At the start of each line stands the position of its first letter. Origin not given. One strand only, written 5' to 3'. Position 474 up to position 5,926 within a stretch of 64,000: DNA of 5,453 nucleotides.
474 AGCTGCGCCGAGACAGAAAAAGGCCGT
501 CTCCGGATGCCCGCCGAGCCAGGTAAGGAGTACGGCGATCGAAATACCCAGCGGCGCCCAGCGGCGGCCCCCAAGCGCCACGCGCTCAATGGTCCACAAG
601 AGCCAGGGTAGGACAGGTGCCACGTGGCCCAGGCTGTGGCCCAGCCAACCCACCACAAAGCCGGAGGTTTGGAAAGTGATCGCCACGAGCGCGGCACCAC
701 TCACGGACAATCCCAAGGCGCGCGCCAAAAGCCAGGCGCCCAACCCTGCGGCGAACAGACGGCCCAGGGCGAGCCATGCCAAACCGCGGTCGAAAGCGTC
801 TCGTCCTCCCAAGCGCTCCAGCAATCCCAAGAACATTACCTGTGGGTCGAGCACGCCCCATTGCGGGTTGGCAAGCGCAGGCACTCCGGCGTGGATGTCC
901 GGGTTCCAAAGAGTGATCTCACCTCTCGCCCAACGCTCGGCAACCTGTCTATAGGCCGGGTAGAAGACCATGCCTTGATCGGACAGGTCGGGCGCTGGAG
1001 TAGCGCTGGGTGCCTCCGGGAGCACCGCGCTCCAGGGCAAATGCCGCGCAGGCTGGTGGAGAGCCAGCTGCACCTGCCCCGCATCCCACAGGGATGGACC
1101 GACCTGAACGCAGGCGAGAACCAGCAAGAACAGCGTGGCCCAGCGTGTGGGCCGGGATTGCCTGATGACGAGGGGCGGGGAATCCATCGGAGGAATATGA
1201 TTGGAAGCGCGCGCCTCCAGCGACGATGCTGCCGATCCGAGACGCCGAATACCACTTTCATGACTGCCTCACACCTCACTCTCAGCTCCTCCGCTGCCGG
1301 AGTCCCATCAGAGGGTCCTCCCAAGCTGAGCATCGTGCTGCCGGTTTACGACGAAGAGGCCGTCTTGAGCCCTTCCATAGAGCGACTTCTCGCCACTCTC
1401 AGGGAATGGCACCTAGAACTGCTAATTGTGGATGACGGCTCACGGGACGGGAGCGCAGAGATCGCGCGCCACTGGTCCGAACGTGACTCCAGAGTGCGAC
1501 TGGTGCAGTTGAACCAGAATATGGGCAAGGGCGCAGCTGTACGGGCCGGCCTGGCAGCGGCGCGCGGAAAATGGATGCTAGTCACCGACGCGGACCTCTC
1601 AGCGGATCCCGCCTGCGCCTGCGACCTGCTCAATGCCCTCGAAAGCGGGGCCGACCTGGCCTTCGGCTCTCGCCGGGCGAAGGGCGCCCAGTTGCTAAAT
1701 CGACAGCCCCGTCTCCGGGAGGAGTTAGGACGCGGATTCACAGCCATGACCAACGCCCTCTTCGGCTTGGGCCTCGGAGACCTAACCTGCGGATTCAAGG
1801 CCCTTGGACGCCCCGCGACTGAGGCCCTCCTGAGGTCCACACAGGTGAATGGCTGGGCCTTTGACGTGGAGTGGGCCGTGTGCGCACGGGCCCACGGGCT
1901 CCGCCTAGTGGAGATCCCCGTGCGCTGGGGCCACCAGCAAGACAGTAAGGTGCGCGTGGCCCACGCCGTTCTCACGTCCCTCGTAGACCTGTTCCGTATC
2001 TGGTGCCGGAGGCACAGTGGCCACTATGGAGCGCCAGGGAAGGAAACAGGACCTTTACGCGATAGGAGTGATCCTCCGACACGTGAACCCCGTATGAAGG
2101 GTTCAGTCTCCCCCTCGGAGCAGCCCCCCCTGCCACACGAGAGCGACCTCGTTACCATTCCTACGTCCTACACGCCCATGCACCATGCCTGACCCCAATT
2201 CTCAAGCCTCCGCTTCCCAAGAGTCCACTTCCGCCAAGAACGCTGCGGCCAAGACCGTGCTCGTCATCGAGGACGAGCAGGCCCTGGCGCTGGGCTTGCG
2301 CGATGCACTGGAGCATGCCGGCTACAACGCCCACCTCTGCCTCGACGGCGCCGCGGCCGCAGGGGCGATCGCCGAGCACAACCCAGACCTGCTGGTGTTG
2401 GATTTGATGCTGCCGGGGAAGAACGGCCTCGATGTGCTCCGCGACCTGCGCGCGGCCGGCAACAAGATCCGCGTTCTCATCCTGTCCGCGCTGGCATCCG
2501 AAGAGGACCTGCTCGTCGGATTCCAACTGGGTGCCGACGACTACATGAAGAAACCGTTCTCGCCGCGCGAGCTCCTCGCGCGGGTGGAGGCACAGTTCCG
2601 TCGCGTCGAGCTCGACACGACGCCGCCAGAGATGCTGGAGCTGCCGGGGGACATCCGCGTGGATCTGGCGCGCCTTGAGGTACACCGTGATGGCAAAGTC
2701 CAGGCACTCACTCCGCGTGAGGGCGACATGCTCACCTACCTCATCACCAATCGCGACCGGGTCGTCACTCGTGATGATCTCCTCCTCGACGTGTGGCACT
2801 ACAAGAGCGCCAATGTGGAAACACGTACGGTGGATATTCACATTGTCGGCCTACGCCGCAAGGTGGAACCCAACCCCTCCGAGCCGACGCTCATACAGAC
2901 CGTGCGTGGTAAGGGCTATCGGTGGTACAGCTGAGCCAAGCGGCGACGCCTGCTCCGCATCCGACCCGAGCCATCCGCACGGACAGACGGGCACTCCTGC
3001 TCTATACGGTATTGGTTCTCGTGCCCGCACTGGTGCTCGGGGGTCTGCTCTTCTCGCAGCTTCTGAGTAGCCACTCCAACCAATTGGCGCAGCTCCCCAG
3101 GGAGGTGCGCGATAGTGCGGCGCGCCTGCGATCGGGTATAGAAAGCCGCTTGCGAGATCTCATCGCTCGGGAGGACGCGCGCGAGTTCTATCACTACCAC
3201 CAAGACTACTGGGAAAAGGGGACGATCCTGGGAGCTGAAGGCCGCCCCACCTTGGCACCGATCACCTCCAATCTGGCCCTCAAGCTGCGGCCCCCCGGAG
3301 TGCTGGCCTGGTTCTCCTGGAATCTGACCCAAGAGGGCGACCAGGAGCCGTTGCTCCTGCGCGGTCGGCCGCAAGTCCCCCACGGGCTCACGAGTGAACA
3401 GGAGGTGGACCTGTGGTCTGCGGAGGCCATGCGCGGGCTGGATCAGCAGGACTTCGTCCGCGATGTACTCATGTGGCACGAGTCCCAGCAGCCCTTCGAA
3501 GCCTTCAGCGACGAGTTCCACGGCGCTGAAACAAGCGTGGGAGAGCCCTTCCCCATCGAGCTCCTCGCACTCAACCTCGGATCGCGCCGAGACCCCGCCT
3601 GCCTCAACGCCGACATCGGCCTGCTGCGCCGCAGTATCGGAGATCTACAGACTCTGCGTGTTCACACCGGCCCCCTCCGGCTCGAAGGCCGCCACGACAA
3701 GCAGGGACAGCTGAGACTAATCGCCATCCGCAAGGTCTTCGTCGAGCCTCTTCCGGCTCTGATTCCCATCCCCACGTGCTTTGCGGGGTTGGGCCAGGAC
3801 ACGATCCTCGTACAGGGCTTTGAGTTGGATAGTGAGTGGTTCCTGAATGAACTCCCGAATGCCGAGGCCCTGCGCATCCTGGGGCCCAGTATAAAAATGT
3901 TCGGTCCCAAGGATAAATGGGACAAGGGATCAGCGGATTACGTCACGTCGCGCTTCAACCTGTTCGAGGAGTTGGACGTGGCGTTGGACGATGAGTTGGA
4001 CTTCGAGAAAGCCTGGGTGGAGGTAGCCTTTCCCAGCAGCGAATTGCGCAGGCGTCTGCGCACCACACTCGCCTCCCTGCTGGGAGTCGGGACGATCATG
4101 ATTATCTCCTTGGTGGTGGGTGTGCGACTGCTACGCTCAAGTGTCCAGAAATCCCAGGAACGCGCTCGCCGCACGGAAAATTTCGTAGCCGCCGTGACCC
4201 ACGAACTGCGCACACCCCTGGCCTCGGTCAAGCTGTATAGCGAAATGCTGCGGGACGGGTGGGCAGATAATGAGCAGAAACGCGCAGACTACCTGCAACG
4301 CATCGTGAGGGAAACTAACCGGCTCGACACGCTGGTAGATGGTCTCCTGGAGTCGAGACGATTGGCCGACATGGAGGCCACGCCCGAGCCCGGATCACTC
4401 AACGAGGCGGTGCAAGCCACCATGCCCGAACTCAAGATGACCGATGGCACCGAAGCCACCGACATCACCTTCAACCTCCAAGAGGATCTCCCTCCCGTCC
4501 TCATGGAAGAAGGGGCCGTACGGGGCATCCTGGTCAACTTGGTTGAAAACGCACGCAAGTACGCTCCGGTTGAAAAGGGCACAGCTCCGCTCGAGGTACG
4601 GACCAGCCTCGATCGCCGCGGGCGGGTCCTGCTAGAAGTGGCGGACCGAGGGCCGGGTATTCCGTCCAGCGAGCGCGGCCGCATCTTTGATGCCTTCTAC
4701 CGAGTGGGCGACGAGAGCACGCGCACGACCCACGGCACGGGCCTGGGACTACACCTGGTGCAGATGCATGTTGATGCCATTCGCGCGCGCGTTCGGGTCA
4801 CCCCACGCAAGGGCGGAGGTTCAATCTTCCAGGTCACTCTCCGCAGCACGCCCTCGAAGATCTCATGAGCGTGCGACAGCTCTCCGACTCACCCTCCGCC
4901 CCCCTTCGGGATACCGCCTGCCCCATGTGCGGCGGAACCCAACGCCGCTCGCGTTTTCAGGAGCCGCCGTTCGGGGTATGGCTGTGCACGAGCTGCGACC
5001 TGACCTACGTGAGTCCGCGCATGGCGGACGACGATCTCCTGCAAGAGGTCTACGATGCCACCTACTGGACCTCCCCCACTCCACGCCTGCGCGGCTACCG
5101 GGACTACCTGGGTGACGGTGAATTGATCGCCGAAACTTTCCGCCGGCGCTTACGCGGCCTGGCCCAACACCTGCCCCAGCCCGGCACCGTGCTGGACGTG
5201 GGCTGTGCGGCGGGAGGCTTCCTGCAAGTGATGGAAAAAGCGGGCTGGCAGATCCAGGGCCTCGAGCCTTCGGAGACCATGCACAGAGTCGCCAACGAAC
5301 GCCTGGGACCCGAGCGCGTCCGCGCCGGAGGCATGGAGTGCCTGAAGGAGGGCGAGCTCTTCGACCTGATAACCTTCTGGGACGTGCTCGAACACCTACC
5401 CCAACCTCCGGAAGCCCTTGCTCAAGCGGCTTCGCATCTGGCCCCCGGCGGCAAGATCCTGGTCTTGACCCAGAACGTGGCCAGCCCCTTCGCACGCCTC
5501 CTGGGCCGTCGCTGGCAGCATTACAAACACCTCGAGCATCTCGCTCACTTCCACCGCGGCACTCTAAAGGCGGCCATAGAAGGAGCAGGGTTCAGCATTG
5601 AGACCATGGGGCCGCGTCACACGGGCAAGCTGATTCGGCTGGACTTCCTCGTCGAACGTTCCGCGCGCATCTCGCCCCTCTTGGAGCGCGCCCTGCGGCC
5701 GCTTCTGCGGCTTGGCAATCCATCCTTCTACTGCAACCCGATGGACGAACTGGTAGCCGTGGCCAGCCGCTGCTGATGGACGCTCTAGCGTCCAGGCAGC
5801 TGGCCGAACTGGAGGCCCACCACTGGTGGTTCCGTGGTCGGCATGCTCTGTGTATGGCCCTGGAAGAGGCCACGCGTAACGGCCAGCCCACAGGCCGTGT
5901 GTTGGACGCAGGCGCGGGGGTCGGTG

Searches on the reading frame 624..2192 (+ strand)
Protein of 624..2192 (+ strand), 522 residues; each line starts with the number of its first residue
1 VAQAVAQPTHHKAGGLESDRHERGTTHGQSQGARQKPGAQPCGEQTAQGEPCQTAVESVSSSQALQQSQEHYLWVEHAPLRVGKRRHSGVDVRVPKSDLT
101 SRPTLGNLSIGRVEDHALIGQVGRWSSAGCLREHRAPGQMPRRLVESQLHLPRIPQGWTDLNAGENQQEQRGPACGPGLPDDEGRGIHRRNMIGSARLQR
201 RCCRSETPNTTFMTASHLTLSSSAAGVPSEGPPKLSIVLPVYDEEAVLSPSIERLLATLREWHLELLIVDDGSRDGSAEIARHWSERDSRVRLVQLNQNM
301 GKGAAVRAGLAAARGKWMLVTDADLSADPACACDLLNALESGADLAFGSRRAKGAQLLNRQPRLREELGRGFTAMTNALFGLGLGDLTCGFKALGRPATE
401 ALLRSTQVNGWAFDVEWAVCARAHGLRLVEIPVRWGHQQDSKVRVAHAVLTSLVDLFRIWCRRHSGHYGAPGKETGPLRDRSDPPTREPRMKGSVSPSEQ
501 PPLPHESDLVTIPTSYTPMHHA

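Call 8: search_protein_families(library=pfam, proteins=[window:624-2192:+], max_evalue=0.001)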
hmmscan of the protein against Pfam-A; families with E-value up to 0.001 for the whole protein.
window:624-2192:+ (522 aa): 3 families
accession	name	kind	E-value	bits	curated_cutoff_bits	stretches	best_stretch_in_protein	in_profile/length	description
PF00535.33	Glycos_transf_2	-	8.6e-32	110.8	23.3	1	236-401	1-166/168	Glycosyl transferase family 2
PF13641.12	Glyco_tranf_2_3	-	8.2e-06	26.4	27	1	233-329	2-101/230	Glycosyltransferase like family 2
PF13704.12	Glyco_tranf_2_4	-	9.8e-05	23.2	27.5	1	252-324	7-81/98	Glycosyl transferase family 2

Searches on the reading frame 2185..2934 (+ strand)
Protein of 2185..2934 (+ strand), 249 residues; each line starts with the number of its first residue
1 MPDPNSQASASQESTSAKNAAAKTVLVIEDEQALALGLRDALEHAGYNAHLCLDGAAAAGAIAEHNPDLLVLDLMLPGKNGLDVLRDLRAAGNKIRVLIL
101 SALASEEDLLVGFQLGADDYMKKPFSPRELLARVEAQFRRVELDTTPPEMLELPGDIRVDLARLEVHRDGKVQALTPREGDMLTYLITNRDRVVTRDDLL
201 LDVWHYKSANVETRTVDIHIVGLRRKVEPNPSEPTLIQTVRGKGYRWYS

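Call 8: search_protein_families(library=pfam, proteins=[window:2185-2934:+], max_evalue=0.001)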
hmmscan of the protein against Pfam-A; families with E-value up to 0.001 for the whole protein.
window:2185-2934:+ (249 aa): 2 families
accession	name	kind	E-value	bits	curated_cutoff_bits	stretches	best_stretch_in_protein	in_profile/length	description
PF00072.30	Response_reg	-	6.6e-26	91.1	30.2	1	25-135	1-111/111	Response regulator receiver domain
PF00486.34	Trans_reg_C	-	1.8e-23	82.9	26.2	1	173-246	4-76/77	Transcriptional regulatory protein, C terminal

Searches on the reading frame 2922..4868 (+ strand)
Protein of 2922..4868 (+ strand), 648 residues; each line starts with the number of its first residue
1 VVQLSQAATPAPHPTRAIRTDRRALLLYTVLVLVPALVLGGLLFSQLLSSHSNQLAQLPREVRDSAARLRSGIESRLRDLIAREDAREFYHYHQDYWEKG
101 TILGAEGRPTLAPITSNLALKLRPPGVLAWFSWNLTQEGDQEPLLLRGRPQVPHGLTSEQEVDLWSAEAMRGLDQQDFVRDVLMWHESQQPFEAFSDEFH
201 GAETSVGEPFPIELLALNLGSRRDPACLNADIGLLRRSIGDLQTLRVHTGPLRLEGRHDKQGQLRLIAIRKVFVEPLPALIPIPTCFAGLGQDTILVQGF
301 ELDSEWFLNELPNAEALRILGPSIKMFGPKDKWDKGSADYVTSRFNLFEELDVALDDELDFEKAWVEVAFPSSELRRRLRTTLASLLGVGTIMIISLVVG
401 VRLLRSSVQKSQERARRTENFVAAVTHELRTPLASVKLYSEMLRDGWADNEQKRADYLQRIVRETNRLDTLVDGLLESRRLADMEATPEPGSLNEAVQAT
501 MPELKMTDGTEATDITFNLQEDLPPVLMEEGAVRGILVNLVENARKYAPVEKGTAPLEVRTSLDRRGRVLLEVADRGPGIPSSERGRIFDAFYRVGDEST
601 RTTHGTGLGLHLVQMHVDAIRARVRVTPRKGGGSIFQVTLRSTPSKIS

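Call 8: search_protein_families(library=pfam, proteins=[window:2922-4868:+], max_evalue=0.001)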
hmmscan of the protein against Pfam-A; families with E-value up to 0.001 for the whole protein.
window:2922-4868:+ (648 aa): 2 families
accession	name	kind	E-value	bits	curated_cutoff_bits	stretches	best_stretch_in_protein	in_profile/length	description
PF02518.31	HATPase_c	-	4.2e-20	72.7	26.4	1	532-642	5-109/111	Histidine kinase-, DNA gyrase B-, and HSP90-like ATPase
PF00512.31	HisKA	-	3.5e-16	59.5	26.9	1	419-480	3-62/66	His Kinase A (phospho-acceptor) domain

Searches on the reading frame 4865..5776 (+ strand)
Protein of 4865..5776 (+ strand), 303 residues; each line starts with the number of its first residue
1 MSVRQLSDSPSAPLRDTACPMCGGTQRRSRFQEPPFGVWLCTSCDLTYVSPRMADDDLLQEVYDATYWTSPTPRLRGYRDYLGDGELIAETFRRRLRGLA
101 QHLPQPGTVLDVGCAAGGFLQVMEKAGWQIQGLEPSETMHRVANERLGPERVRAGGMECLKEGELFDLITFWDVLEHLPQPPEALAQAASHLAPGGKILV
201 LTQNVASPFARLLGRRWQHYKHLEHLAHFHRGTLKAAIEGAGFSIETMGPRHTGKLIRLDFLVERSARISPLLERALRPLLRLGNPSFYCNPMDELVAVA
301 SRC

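Call 8: search_protein_families(library=pfam, proteins=[window:4865-5776:+], max_evalue=0.001)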
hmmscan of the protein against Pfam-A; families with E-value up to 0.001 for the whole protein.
window:4865-5776:+ (303 aa): 6 families
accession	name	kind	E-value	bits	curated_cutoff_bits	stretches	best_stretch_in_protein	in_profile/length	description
PF13489.12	Methyltransf_23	-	1.4e-31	109.9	27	1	92-246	9-162/164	Methyltransferase domain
PF08242.18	Methyltransf_12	-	1.4e-13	51.8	30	1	110-198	1-98/98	Methyltransferase domain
PF08241.18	Methyltransf_11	-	2.3e-13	51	21.2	1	110-199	1-94/95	Methyltransferase domain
PF13649.12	Methyltransf_25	-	1.4e-12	48.6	27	1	109-196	1-97/97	Methyltransferase domain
PF13847.12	Methyltransf_31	-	3.4e-08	33.7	27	1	108-209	6-118/145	Methyltransferase domain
PF08003.17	Methyltransf_9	-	0.00014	21.4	23.8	1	102-206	110-223/315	Protein of unknown function (DUF1698)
